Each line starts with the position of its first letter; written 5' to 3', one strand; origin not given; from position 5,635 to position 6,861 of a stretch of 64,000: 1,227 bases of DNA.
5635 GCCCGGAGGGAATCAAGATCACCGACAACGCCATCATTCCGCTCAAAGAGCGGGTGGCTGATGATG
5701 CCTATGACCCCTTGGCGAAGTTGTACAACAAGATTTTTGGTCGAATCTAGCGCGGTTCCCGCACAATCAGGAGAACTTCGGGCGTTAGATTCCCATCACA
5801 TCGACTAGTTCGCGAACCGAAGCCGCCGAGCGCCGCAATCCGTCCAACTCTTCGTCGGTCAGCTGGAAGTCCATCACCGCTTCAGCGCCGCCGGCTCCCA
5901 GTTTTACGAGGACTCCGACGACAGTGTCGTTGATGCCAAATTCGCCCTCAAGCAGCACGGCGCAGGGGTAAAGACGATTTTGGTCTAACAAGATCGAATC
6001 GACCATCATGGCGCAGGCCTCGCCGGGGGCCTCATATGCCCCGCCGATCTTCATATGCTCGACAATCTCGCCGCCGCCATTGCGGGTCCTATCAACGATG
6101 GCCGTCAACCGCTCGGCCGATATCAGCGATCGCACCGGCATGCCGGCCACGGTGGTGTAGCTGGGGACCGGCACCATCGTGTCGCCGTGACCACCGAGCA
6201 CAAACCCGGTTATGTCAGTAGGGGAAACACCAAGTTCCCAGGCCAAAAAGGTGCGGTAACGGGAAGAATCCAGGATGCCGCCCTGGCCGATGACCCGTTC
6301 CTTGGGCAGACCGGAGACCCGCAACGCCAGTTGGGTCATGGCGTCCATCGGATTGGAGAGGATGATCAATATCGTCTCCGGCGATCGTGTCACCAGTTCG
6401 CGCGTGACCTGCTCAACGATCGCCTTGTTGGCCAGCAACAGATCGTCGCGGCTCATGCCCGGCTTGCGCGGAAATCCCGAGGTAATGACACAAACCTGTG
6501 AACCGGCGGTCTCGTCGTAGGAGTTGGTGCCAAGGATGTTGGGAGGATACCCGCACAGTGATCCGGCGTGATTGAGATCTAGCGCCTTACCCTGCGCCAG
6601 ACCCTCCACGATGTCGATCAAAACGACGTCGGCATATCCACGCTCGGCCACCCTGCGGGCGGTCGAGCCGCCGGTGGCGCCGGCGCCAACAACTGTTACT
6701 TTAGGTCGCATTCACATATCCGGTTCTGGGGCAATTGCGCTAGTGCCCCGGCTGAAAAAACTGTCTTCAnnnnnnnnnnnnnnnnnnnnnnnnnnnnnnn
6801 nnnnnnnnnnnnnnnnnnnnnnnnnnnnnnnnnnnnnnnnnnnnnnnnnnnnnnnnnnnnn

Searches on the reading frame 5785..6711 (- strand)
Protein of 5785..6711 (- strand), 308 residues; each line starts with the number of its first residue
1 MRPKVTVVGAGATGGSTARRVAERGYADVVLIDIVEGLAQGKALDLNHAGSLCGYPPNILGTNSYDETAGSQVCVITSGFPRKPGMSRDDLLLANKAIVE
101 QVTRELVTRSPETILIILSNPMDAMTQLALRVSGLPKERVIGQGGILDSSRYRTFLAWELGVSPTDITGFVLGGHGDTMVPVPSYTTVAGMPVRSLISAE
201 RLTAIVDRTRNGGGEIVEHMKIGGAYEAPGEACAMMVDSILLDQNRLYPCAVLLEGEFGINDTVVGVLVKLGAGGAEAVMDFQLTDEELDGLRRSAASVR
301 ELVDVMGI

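Call 3: search_protein_families(library=pfam, proteins=[window:5785-6711:-], max_evalue=0.01)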
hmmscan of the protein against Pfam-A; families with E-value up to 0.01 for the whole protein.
window:5785-6711:- (308 aa): 4 families
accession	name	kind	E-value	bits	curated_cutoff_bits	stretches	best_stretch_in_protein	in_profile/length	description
PF00056.29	Ldh_1_N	-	4.1e-35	121.3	27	1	4-142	2-141/141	lactate/malate dehydrogenase, NAD binding domain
PF02866.23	Ldh_1_C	-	5.5e-24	85.5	22.6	1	147-300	3-164/174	lactate/malate dehydrogenase, alpha/beta C-terminal domain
PF01266.30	DAO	-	6.9e-05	23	27.9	1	4-33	1-29/353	FAD dependent oxidoreductase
PF13450.12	NAD_binding_8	-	0.00046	20.9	21.9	1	7-65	1-57/68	NAD(P)-binding Rossmann-like domain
